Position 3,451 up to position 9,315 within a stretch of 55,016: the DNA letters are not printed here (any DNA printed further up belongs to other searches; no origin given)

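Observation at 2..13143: Same-strand tandem array of three giant mosaic beta-helix surface proteins with a shared C-terminal cassette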

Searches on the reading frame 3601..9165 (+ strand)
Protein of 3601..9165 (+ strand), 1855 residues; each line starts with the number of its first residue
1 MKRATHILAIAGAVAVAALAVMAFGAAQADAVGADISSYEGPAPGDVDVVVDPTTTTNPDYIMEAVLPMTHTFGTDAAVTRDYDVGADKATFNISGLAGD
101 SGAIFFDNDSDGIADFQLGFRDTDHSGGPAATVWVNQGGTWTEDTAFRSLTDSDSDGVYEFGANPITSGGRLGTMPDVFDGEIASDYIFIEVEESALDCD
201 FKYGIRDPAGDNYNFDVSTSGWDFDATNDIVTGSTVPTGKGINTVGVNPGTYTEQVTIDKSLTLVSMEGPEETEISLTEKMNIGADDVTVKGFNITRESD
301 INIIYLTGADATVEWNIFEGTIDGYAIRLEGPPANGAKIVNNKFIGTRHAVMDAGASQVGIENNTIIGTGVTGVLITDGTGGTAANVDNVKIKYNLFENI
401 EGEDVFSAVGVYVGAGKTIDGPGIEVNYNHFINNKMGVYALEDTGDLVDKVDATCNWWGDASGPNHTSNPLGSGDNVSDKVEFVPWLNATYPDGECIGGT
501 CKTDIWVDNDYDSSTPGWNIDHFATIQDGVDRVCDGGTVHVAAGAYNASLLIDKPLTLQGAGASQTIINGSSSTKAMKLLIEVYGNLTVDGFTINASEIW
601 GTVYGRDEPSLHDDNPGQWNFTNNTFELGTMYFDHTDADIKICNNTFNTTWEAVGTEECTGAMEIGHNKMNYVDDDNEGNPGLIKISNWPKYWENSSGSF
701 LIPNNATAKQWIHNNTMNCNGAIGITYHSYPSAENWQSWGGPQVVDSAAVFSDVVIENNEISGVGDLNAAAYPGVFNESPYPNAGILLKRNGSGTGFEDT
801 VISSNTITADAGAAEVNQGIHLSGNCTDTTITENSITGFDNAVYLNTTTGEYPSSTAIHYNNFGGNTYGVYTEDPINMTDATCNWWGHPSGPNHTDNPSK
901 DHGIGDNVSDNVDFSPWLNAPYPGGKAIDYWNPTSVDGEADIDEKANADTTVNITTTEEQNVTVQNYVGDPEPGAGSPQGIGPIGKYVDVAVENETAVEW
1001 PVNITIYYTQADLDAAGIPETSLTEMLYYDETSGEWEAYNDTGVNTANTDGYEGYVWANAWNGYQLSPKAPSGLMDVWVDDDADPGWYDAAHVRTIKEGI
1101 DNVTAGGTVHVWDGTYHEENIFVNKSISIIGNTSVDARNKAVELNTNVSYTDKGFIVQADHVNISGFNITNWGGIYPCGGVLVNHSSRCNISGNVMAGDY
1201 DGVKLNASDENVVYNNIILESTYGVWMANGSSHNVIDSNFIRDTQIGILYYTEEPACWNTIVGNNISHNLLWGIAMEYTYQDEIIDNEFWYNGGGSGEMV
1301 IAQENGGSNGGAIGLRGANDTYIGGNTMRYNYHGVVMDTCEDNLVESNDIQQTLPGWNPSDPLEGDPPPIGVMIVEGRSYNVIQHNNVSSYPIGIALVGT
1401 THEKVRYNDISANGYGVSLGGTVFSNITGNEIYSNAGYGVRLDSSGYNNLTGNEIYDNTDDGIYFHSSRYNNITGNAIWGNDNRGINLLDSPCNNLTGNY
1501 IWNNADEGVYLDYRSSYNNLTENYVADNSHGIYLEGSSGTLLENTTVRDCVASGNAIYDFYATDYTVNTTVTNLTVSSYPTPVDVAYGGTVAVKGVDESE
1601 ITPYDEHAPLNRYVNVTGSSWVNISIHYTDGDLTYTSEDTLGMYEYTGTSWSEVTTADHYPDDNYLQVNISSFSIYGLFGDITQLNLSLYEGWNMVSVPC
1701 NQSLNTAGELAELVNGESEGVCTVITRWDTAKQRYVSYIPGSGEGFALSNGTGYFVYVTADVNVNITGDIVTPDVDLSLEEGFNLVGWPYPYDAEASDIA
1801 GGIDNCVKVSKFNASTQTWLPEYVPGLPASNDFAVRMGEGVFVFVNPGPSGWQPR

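Call 10: search_protein_families(library=pfam, proteins=[window:3601-9165:+], max_evalue=0.01)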
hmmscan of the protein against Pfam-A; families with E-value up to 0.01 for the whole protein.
window:3601-9165:+ (1855 aa): 2 families
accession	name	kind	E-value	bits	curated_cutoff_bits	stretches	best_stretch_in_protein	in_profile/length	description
PF13229.12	Beta_helix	-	9.7e-47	159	25.9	4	1421-1573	7-155/158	Right handed beta helix region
PF05048.19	NosD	-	1.9e-39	135.7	23.6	4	1375-1540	21-184/212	Periplasmic copper-binding protein (NosD)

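Call 11: search_protein_families(library=ncbifam, proteins=[window:3601-9165:+], max_evalue=0.01)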
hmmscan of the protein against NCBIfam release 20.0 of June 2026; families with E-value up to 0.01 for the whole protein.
window:3601-9165:+ (1855 aa): 2 families
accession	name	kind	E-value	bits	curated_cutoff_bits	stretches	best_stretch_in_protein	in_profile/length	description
TIGR04247.1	NosD_copper_fam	subfamily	9.9e-39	133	300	4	1096-1353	1-262/377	nitrous oxide reductase family maturation protein NosD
TIGR03804.1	para_beta_helix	repeat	2.4e-21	75.2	19.45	7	1439-1482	1-43/44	parallel beta-helix repeat protein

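Call 35: find_encoding_contigs(protein=window:3601-9165:+, flank=10000, max_places=4)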
Protein window:3601-9165:+ (1855 aa): no gene with exactly this product is on record in the collection.

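Call 71: find_homologous_proteins(query=window:3601-9165:+, max_evalue=1e-10)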
Query window:3601-9165:+ (1855 aa): 17 proteins with E <= 1e-10 among 8000 candidates.
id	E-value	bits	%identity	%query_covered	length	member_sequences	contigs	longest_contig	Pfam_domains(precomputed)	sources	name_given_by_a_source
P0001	0.0e+0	4289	100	100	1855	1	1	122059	PF13229.13,PF05048.20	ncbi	-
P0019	2.0e-283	962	58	32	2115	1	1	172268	PF13229.13,PF05048.20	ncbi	-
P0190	3.2e-74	268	55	7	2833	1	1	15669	PF13229.13,PF00801.27,PF05048.20,PF18911.7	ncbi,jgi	-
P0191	6.5e-44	168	33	15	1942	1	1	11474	PF13229.13,PF07705.18,PF22842.4,PF05048.20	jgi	jgi:parallel beta-helix repeat protein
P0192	4.4e-42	162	27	27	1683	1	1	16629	PF08279.19,PF13229.13,PF07602.18,PF01978.26,PF01022.27,PF01095.26,PF22842.4,PF12802.14,PF13620.13,PF24266.2,PF24034.2,PF01047.29,PF12840.14,PF13412.13,PF05048.20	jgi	-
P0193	3.8e-32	129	27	22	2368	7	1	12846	PF13229.13,PF22352.3,PF00801.27,PF12708.13,PF07602.18,PF01095.26,PF22842.4,PF08309.18,PF05048.20,PF18911.7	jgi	-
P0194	9.7e-30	121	32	9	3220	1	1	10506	PF13229.13,PF18962.8,PF05048.20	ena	-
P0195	2.5e-22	96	27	40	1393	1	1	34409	PF13229.13,PF13243.13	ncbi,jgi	-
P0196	1.6e-20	90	32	13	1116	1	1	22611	PF13229.13,PF07602.18,PF05048.20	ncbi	-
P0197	1.3e-19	87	44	5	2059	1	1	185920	PF08126.17,PF13229.13,PF22352.3,PF00801.27,PF01095.26,PF22842.4,PF01364.25,PF05048.20,PF18911.7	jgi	-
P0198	1.9e-18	84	34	8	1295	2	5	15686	PF13229.13,PF05048.20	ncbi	ncbi:MAG: NosD domain-containing protein [Thermoplasmata archaeon]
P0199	2.4e-18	83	23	27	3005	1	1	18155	PF13229.13,PF07705.18,PF03061.29,PF05506.18,PF05048.20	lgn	-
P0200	1.9e-17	80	37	10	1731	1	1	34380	PF13229.13,PF17161.11,PF16656.12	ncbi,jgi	ncbi:MAG: right-handed parallel beta-helix repeat-containing protein [Dehalococcoidia bacterium]|jgi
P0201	1.7e-15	74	26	18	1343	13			PF13229.13,PF00963.25,PF22842.4,PF05048.20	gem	-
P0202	5.3e-15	72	27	26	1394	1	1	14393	PF13229.13,PF13860.13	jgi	jgi:hypothetical protein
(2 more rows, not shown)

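Call 86: search_solved_structures(query=window:3601-9165:+, max_evalue=0.001)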
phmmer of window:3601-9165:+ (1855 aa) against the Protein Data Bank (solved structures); distinct sequences matched with E-value up to 0.001: 0.
